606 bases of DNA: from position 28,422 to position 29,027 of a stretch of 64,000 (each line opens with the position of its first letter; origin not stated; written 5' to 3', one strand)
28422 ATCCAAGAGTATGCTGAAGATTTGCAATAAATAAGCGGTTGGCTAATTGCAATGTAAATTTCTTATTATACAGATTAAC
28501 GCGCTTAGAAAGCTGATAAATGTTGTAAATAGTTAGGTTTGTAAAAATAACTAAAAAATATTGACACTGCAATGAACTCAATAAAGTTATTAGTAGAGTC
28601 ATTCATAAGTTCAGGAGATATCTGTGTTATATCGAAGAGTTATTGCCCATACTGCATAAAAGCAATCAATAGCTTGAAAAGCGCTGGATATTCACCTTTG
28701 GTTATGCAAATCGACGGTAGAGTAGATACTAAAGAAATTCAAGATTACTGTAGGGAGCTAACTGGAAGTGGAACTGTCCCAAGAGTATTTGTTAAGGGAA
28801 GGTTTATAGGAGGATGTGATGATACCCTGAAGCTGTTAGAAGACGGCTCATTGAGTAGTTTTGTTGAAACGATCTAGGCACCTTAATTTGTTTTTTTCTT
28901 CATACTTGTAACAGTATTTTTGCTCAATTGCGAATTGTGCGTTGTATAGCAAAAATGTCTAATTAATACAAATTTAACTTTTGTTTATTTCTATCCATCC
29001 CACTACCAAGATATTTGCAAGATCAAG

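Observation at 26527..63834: About 37 kb dominated by orphan secreted/membrane proteins, including three giant ORFs (1869, 2319, 2621 aa) and a tandem-repeat antigen-like protein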

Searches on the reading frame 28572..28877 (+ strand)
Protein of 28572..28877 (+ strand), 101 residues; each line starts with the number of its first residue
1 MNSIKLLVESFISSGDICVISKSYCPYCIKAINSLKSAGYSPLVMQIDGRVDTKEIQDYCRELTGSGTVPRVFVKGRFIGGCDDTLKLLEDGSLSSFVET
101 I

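Call 4: search_protein_families(library=pfam, proteins=[window:28572-28877:+], max_evalue=0.1)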
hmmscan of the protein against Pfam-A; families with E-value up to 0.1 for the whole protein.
window:28572-28877:+ (101 aa): 2 families
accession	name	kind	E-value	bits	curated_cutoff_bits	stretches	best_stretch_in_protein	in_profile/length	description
PF00462.30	Glutaredoxin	-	5e-13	49.5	22.9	1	19-79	3-60/60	Glutaredoxin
PF07744.19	SPOC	-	0.037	14.4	25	1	26-68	24-67/153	SPOC domain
